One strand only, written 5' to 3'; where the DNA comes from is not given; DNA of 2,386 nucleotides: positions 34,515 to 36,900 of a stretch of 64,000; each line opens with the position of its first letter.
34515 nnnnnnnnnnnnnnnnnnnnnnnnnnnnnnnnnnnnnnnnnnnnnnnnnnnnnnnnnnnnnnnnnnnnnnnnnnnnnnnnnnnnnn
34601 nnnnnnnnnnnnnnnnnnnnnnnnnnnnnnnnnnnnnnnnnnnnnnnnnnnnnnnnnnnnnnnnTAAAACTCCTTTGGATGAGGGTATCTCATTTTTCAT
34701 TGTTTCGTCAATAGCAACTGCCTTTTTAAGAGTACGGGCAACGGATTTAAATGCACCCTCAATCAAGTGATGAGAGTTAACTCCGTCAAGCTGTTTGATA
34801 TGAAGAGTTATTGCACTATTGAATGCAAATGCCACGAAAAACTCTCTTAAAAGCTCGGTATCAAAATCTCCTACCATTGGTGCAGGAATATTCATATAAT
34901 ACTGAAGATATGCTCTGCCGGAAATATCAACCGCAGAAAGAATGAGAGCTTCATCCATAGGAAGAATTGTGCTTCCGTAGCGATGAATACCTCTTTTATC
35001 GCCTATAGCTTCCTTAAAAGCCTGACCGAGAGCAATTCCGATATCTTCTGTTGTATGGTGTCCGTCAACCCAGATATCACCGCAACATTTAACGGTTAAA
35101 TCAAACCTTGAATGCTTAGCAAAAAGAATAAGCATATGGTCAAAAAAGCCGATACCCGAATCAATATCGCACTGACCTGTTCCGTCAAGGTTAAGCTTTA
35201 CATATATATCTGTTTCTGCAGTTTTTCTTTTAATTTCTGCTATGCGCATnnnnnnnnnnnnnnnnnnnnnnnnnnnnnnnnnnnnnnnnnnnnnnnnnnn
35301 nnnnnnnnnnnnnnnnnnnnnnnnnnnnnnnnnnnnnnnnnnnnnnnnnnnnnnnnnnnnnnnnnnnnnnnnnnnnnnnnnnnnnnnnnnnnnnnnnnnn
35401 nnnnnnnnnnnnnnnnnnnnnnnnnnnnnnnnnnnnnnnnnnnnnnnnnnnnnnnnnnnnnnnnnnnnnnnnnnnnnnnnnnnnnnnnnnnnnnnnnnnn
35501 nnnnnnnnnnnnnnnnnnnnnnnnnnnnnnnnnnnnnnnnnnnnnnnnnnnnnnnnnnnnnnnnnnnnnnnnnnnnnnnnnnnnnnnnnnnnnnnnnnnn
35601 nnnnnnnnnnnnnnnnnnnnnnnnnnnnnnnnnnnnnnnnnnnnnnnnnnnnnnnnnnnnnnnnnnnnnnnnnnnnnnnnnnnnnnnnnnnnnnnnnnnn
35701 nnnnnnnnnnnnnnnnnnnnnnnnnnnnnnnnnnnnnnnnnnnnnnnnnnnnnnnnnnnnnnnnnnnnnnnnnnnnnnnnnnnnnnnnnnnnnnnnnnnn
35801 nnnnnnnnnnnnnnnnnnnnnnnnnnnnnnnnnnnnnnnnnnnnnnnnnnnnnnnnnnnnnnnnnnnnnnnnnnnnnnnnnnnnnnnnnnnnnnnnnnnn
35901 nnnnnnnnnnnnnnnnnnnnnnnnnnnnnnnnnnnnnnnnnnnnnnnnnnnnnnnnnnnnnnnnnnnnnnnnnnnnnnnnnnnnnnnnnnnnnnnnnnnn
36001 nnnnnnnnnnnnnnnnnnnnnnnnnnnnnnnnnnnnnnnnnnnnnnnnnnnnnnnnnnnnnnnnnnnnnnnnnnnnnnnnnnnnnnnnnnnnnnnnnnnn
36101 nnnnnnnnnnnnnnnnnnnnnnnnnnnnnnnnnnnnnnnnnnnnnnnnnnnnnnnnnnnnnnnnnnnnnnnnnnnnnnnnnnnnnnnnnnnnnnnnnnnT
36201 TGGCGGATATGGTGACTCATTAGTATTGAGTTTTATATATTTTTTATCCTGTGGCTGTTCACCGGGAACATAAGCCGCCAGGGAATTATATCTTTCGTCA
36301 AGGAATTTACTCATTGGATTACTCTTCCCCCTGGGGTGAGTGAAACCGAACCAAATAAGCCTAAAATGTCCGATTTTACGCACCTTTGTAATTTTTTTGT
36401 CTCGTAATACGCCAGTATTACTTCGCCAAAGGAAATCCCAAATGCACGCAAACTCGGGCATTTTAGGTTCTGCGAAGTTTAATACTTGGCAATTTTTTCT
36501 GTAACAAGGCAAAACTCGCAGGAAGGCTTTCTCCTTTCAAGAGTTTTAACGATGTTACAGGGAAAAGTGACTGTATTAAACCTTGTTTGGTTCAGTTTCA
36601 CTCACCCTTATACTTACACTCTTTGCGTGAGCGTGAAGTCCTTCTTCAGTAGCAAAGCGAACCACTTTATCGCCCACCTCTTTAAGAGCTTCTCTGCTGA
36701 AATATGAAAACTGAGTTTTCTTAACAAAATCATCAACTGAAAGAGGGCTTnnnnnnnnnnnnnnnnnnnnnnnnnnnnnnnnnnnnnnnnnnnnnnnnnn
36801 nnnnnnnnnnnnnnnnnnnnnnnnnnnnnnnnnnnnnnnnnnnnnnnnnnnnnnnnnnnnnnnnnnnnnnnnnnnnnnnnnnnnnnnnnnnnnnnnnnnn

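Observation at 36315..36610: About 275-nt inverted-repeat-bounded structured insert between hisD and hisC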

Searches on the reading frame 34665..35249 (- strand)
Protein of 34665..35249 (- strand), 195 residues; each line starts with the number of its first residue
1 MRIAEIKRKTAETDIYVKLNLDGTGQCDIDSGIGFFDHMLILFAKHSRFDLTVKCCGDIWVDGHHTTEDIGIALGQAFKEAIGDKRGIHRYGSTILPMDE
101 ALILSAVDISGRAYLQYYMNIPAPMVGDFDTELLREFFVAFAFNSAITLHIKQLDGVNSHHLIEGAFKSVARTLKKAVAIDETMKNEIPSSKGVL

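Call 33: find_encoding_contigs(protein=window:34665-35249:-, flank=3500, max_places=10)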
Protein window:34665-35249:- (195 aa): 7 contigs read that carry it; 7 places shown.
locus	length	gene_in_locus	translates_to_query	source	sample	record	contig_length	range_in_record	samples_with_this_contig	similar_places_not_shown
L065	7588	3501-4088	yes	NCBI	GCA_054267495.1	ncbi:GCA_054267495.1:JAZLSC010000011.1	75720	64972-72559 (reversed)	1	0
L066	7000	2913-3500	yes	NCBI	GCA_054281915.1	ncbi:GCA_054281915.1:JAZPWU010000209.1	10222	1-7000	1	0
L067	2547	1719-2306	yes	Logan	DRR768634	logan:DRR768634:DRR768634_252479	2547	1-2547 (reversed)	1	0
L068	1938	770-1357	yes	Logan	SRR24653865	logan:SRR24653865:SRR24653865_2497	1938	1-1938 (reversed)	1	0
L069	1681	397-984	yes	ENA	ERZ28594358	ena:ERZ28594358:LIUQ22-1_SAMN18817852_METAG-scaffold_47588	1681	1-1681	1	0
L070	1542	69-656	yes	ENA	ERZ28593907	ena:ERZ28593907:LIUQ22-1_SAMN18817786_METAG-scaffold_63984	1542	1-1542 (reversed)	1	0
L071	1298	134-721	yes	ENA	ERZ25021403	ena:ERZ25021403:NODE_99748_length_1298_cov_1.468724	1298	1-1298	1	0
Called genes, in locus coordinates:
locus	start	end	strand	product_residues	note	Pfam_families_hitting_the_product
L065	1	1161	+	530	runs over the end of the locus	PF13393:tRNA-synt_His, PF01634:HisG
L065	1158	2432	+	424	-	PF00815:Histidinol_dh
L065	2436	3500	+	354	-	PF00155:Aminotran_1_2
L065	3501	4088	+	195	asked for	PF00475:IGPD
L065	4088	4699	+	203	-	PF00117:GATase, PF07685:GATase_3, PF01174:SNO (faint)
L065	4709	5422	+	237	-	PF00977:His_biosynth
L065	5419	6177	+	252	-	PF00977:His_biosynth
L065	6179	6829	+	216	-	PF01502:PRA-CH, PF01503:PRA-PH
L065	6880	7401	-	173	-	-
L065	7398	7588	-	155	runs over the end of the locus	PF14478:DUF4430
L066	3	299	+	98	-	?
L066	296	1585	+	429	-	PF00815:Histidinol_dh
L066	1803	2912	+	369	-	PF00155:Aminotran_1_2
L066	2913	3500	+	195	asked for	PF00475:IGPD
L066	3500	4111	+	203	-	PF00117:GATase, PF07685:GATase_3, PF01174:SNO (faint)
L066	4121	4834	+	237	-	PF00977:His_biosynth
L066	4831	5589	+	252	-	PF00977:His_biosynth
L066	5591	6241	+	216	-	PF01502:PRA-CH, PF01503:PRA-PH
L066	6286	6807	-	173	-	-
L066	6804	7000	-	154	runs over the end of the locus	PF14478:DUF4430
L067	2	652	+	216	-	?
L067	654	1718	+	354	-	PF00155:Aminotran_1_2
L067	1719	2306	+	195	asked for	PF00475:IGPD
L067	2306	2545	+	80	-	?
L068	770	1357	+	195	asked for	PF00475:IGPD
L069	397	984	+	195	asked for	PF00475:IGPD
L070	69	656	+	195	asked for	PF00475:IGPD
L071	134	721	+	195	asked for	PF00475:IGPD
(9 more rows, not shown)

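Call 38: list_cluster_members(proteins=[L066:296-1582:+, L009:4179-5465:-, L066:1803-2909:+])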
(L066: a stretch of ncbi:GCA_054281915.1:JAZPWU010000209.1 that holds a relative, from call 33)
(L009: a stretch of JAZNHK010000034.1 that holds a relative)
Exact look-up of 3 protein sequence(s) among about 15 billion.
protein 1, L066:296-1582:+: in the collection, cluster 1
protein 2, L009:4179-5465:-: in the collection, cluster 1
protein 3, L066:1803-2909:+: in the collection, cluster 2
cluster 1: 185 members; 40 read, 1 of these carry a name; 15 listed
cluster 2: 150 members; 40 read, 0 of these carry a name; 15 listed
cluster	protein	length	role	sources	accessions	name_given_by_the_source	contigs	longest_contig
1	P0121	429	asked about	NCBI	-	-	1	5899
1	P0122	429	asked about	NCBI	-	-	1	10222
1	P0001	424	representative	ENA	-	-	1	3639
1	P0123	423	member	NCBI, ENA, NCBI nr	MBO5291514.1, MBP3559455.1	MAG: histidinol dehydrogenase [Clostridia bacterium] | histidinol dehydrogenase [Clostridia bacterium]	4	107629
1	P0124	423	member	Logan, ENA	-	-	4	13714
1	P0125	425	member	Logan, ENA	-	-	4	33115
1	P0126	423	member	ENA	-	-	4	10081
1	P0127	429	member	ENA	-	-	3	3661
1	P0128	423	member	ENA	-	-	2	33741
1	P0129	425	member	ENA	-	-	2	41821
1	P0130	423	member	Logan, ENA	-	-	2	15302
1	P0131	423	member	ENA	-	-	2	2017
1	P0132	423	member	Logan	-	-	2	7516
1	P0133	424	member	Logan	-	-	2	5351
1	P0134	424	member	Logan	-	-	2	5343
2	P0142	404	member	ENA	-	-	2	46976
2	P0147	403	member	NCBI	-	-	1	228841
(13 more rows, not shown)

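Call 40: find_encoding_contigs(protein=P0147, flank=3000, max_places=5)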
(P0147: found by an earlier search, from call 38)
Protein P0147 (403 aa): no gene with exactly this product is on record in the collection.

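Call 41: find_encoding_contigs(protein=P0142, flank=3000, max_places=5)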
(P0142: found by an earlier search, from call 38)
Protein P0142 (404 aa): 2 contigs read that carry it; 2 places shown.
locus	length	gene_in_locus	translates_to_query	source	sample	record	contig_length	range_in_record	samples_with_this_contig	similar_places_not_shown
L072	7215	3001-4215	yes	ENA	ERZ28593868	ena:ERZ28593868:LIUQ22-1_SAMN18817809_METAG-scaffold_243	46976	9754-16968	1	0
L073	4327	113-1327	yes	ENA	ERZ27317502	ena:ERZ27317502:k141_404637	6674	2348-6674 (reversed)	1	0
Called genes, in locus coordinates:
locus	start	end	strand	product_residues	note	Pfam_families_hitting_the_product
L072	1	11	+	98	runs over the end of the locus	PF01371:Trp_repressor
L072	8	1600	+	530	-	PF13393:tRNA-synt_His, PF01634:HisG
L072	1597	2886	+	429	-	PF00815:Histidinol_dh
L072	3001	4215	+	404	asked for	PF00155:Aminotran_1_2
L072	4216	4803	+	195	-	PF00475:IGPD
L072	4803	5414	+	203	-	PF00117:GATase, PF07685:GATase_3, PF01174:SNO (faint)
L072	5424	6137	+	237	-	PF00977:His_biosynth, PF01207:Dus (faint)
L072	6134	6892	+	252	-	PF00977:His_biosynth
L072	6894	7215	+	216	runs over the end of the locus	PF01502:PRA-CH, PF01503:PRA-PH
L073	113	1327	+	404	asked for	PF00155:Aminotran_1_2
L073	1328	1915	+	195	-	PF00475:IGPD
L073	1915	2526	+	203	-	PF00117:GATase, PF07685:GATase_3, PF01174:SNO (faint)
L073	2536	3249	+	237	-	PF00977:His_biosynth, PF01207:Dus (faint)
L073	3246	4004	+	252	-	PF00977:His_biosynth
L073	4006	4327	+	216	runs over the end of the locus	PF01502:PRA-CH, PF01503:PRA-PH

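Call 42: find_encoding_contigs(protein=P0127, flank=3000, max_places=5)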
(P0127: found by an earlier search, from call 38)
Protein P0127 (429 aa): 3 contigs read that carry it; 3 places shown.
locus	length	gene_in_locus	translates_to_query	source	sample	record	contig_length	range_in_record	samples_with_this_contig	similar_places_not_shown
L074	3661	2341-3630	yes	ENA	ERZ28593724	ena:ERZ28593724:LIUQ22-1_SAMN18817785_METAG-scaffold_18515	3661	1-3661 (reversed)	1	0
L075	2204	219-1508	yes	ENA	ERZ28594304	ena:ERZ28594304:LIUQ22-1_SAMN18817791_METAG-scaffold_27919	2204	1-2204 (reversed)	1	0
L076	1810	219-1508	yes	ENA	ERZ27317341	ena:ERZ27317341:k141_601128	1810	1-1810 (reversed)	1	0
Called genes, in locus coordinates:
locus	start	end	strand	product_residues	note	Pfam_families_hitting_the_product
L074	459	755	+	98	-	PF01371:Trp_repressor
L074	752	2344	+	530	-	PF13393:tRNA-synt_His, PF01634:HisG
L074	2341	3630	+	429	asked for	PF00815:Histidinol_dh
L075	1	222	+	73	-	?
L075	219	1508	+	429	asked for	PF00815:Histidinol_dh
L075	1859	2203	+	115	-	?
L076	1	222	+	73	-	?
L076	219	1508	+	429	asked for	PF00815:Histidinol_dh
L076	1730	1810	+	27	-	?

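Call 49: find_homologous_proteins(query=L075:1859-2203:+, max_evalue=0.00001)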
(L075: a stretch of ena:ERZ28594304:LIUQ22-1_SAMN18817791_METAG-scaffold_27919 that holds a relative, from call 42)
Query L075:1859-2203:+ (115 aa): 5 proteins with E <= 0.00001 among 24 candidates.
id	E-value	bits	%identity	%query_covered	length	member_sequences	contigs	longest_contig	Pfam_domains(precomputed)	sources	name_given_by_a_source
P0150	1.8e-16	78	65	48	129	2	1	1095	-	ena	-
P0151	1.2e-14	72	45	100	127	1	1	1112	-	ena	-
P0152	2.0e-12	65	66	49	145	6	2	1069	-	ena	-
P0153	9.8e-10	56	39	98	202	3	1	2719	PF01841.26,PF04473.19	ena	-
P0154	1.6e-9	56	68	41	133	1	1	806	-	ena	-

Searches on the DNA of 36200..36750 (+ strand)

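Call 13: search_rna_families(source=window, start=36200, end=36750, threshold=evalue, max_evalue=10)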
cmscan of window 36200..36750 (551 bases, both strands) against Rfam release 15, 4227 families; matches with E-value up to 10: 8.
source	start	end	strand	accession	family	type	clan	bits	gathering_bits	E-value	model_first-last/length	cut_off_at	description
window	36495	36566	+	RF00132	snoR24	Gene; snRNA; snoRNA; CD-box;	-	20.7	38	0.5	1-92/92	no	Small nucleolar RNA R24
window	36392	36499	+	RF02630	Hrs12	Gene; sRNA;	-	20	70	1.1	1-87/87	no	Hfq-regulated sRNA 12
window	36459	36554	-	RF01767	SAM-III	Cis-reg; riboswitch;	-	19.8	45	0.075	1-82/82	no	SAM-III riboswitch aptamer (SMK box)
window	36201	36280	+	RF01186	SNORD127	Gene; snRNA; snoRNA; CD-box;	-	18.3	45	4.2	1-86/86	no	Small nucleolar RNA SNORD127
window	36357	36470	-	RF04205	MIR2606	Gene; miRNA;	-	17.9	139.7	7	1-165/165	no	MIR2606 microRNA precursor family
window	36528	36612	-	RF01826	SAM_V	Cis-reg; riboswitch;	-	16.7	41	5.4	1-66/66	no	SAM-V (S-adenosyl methionine) riboswitch aptamer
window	36356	36473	-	RF04120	MIR5998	Gene; miRNA;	-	15.7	180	0.84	1-173/173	no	MIR5998 microRNA precursor family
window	36342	36484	-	RF00885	MIR821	Gene; miRNA;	-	12.8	249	7.7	1-275/275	no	MIR821 microRNA precursor family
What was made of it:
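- On Group I / group II intron or small ribozyme: No intron or ribozyme model matches at E<=10 (call 13).
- There is no Rfam match even at E<=10 (call 13). There is no match to group I or group II intron models or to any ribozyme, even at E<=10 (call 13).
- Tried and rejected: The intron reading was rejected (call 13, and inconsistent exon junctions).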

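Call 14: search_dna_similar(query=window:36325-36615:+, collection=plasmids, mode=distant, max_evalue=0.01)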
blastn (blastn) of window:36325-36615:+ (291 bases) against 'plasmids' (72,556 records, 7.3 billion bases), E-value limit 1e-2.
No match.

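Call 15: search_dna_similar(query=window:36325-36615:+, collection=phages, mode=distant, max_evalue=0.01)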
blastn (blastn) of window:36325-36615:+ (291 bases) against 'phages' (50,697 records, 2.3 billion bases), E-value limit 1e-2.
No match.
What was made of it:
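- Tried and rejected: blastn of the element against plasmids and phages found no match (calls 14, 15).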
